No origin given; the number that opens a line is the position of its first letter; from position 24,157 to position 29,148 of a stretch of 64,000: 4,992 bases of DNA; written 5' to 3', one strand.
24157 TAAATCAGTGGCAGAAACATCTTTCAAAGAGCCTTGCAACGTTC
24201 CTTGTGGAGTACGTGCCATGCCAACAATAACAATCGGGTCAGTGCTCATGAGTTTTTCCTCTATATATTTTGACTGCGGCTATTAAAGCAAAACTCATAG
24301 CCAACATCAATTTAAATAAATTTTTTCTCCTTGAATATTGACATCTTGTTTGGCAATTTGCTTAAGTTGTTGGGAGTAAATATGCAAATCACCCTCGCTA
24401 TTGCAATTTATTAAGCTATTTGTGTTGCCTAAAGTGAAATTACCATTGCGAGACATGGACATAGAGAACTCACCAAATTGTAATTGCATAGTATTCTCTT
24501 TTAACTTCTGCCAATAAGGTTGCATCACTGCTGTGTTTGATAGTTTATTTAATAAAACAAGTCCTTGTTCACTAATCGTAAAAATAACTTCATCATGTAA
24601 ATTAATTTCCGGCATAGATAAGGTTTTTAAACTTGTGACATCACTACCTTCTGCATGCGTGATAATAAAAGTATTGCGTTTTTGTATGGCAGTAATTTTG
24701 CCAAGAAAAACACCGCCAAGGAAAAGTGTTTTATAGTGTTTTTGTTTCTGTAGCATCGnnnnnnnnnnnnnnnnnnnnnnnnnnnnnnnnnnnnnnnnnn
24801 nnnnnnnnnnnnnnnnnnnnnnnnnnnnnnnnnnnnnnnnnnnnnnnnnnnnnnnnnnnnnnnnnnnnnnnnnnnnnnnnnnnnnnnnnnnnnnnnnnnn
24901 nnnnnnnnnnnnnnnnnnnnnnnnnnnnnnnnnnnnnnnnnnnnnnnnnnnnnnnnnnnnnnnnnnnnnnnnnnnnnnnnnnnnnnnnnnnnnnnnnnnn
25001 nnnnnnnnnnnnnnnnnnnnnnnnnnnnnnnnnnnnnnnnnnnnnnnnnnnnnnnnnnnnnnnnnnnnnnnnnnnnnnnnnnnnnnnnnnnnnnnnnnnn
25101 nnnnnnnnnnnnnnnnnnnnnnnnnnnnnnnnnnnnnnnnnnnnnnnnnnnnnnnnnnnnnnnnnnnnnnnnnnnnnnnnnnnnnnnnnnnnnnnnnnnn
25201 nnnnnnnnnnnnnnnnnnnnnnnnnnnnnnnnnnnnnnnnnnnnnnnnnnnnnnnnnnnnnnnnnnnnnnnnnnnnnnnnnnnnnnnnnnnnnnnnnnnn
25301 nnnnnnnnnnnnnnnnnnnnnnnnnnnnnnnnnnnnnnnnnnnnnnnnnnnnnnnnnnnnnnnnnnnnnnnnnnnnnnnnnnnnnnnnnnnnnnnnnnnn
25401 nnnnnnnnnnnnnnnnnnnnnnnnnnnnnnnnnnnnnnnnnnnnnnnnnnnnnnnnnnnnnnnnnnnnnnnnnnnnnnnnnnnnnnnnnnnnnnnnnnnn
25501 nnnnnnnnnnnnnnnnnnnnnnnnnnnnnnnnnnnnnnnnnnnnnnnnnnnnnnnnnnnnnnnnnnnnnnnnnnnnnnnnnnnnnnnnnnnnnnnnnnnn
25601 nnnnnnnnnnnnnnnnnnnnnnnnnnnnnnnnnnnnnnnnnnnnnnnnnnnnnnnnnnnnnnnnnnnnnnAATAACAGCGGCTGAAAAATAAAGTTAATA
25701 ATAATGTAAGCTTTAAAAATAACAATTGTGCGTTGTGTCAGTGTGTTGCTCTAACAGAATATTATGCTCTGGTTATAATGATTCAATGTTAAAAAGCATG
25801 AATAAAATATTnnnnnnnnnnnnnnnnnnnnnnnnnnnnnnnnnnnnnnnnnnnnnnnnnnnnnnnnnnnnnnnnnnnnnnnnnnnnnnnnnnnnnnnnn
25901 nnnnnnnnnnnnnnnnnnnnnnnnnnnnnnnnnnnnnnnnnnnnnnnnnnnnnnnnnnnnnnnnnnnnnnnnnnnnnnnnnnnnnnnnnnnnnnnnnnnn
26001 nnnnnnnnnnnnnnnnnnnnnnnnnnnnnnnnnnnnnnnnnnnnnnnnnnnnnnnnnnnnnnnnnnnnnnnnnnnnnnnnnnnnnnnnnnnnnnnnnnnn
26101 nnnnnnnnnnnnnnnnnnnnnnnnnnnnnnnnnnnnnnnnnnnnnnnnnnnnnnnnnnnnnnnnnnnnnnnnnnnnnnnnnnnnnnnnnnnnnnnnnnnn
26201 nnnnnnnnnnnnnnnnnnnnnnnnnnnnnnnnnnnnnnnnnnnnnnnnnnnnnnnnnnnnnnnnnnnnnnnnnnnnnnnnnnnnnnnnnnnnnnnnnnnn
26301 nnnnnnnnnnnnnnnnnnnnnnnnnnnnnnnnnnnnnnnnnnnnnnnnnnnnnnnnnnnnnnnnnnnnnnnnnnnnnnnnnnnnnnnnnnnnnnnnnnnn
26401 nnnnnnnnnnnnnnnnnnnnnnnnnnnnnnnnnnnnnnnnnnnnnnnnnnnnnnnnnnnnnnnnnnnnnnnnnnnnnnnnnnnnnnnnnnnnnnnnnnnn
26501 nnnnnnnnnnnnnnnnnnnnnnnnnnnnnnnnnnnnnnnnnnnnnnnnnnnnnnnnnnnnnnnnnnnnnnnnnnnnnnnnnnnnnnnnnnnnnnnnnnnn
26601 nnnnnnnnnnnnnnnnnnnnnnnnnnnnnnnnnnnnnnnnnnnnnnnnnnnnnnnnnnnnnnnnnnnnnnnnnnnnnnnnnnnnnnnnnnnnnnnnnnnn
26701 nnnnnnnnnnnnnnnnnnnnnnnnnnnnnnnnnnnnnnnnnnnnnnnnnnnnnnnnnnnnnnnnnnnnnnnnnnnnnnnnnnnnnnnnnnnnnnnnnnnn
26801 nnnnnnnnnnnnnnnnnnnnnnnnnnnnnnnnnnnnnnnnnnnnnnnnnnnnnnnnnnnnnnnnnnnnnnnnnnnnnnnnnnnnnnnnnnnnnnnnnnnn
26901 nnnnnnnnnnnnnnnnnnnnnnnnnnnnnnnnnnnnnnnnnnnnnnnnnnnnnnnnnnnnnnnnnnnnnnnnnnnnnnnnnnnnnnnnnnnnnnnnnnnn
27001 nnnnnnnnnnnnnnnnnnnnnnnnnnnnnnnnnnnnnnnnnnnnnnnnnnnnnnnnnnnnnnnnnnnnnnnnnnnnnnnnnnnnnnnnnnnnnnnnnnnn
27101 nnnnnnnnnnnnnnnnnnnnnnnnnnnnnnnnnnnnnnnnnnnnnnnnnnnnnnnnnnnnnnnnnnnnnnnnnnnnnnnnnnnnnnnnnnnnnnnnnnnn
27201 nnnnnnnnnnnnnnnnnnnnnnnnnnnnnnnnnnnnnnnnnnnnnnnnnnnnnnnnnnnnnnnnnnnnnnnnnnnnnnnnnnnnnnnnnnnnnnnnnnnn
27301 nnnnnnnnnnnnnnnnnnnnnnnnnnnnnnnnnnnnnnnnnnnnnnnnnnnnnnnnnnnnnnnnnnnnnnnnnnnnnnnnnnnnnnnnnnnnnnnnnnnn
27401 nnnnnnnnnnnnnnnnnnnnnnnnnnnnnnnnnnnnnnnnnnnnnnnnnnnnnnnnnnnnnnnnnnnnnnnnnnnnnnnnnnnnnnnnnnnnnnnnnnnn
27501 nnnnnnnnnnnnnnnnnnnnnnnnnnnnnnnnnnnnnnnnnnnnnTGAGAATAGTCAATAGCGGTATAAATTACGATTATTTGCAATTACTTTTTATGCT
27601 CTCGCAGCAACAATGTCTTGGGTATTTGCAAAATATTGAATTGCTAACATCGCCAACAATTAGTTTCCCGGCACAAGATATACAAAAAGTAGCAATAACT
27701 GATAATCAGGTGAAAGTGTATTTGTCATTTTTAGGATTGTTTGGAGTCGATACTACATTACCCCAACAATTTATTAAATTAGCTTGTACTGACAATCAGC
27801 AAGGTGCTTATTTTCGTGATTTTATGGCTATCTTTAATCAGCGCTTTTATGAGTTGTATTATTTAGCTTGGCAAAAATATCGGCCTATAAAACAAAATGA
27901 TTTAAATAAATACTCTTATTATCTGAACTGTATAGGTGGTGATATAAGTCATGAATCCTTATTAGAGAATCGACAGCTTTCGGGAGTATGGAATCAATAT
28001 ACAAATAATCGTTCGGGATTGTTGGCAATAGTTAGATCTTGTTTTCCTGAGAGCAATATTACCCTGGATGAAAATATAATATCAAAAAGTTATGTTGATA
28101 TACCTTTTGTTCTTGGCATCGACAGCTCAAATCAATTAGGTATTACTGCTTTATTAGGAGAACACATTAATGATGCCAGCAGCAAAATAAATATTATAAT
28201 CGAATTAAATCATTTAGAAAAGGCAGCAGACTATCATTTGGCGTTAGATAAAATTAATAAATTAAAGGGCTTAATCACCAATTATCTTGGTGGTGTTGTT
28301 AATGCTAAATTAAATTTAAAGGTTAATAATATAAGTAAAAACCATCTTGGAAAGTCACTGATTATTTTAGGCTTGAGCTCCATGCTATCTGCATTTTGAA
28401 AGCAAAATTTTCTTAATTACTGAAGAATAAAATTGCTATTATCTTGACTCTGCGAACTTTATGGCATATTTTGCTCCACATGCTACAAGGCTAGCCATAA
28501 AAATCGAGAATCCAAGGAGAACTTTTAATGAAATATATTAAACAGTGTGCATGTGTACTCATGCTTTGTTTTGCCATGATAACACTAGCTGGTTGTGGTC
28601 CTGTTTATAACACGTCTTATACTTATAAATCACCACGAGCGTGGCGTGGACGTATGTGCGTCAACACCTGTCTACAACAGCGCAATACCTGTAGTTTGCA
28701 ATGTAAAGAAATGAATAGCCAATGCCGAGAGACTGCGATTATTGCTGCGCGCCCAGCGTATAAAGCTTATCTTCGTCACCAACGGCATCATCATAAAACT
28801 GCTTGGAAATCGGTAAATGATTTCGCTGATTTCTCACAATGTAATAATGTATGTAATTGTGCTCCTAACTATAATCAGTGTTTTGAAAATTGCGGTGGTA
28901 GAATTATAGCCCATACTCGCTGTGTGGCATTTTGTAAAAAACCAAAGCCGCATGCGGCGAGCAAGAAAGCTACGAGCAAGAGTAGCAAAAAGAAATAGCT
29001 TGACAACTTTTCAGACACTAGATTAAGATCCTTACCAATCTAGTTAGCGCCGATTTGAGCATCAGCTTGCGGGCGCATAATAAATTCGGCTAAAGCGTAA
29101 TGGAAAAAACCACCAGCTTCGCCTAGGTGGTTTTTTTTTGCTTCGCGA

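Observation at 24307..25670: Divergent two-gene operon of unknown proteins sharing a promoter region with tssF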

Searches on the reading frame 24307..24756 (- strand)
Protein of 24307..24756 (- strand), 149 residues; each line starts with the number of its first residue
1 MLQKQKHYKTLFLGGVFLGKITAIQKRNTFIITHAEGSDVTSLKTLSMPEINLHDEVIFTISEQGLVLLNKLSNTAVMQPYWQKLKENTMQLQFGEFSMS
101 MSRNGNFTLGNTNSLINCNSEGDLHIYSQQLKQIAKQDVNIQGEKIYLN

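Call 3: search_protein_families(library=pfam, proteins=[window:24307-24756:-], max_evalue=1)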
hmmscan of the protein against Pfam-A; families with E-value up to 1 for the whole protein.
window:24307-24756:- (149 aa): 1 family
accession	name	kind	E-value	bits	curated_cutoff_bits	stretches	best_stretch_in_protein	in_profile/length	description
PF16970.11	FimA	-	0.14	12.9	30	0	15-40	85-110/145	Type-1 fimbrial protein, A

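Call 4: search_protein_families(library=ncbifam, proteins=[window:24307-24756:-], max_evalue=1)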
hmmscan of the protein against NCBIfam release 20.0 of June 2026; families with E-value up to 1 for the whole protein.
window:24307-24756:- (149 aa): 0 families

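Call 7: find_homologous_proteins(query=window:24307-24756:-, max_evalue=0.001)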
Query window:24307-24756:- (149 aa): 1 proteins with E <= 0.001 among 8 candidates.
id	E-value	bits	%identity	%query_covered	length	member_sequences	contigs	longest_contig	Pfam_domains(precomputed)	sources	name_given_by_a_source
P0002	2.5e-91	320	100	100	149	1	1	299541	-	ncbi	-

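Call 8: find_encoding_contigs(protein=P0002, flank=10000, max_places=5)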
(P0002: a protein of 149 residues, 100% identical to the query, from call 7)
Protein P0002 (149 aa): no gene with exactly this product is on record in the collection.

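Call 9: search_protein_families(library=padloc, proteins=[window:24307-24756:-], max_evalue=1)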
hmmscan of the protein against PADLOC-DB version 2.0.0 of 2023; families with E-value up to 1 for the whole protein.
window:24307-24756:- (149 aa): 0 families

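Call 10: search_protein_families(library=phrogs, proteins=[window:24307-24756:-], max_evalue=1)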
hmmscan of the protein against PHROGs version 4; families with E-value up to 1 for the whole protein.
window:24307-24756:- (149 aa): 4 families
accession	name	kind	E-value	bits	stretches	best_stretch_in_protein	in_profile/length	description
phrog_28068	-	unknown function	0.071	14.1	1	74-88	16-30/37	-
phrog_20201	-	unknown function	0.12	13.9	1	18-89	19-89/91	-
phrog_12044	-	unknown function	0.12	13.2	1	96-146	99-150/154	-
phrog_22113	-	unknown function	0.17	12.3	0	17-50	120-153/285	-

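Call 40: predict_structure(protein=window:24307-24756:-)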
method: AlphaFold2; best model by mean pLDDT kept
length: 149 residues; sequences in the alignment: 1
mean_pLDDT: 37.9   pTM: 0.25
mean pLDDT of the five models: 37.9, 34.5, 34.1, 33.8, 30.2
residues with pLDDT >= 90: 0; 70-90: 0; 50-70: 0; < 50: 149
segments of 3 or more residues with pLDDT < 50: 1-149
pLDDT, mean of each block of 10 residues (from residue 1): 38 37 40 38 29 37 45 43 41 38 33 30 43 41 34
secondary structure, 60 per line:
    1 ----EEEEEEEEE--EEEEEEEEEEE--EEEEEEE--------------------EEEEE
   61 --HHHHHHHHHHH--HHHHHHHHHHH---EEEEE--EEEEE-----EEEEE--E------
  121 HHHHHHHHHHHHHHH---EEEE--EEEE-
elements in order: E5-13 E16-26 E29-35 E56-60 H63-73 H76-86 E90-94 E97-101 E107-111 H121-135 E139-142 E145-148

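Call 100: search_dna_similar(query=window:24307-24756:-, collection=plasmids, mode=protein, max_evalue=10, max_rows=15)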
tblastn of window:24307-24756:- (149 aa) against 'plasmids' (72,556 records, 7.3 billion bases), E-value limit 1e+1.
Records with a match: 2; places in all: 2; records where one place covers at least 80% of the query: 0.
Best place of each record, by identity: <60% 2.
By first word of the organism name: Cytobacillus 2.
By predicted mobility (MOB-suite, as given by PLSDB): non-mobilizable 2.
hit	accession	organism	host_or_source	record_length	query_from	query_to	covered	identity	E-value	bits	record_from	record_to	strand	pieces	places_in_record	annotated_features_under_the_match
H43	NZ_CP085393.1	Cytobacillus oceanisediminis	single cell,soil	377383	84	111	19%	50.0%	6e+0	34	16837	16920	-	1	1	ATP-binding protein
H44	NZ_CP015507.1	Cytobacillus oceanisediminis 2691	seawater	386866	84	111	19%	50.0%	6e+0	34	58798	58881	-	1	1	ATP-binding protein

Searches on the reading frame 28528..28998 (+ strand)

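Call 3: search_protein_families(library=pfam, proteins=[window:28528-28998:+], max_evalue=1)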
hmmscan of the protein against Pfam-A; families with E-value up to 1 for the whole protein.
window:28528-28998:+ (156 aa): 1 family
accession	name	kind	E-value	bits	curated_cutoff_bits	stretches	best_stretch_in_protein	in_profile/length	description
PF10357.16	WH_KIN17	-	0.05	14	25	1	70-115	29-76/119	KIN17 WH-like domain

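Call 4: search_protein_families(library=ncbifam, proteins=[window:28528-28998:+], max_evalue=1)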
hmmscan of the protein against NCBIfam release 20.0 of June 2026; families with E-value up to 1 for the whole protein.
window:28528-28998:+ (156 aa): 1 family
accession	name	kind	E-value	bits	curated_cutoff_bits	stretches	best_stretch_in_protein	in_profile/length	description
NF047847.2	SS_mature_LptM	equivalog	0.27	11.4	27.7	1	5-24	5-21/31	LPS translocon maturation chaperone LptM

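Call 9: search_protein_families(library=padloc, proteins=[window:28528-28998:+], max_evalue=1)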
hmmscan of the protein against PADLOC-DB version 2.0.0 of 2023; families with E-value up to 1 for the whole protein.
window:28528-28998:+ (156 aa): 0 families

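Call 10: search_protein_families(library=phrogs, proteins=[window:28528-28998:+], max_evalue=1)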
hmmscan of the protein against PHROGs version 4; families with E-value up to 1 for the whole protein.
window:28528-28998:+ (156 aa): 1 family
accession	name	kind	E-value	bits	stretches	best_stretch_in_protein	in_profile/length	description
phrog_5372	-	unknown function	0.17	12.9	1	54-119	7-66/87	-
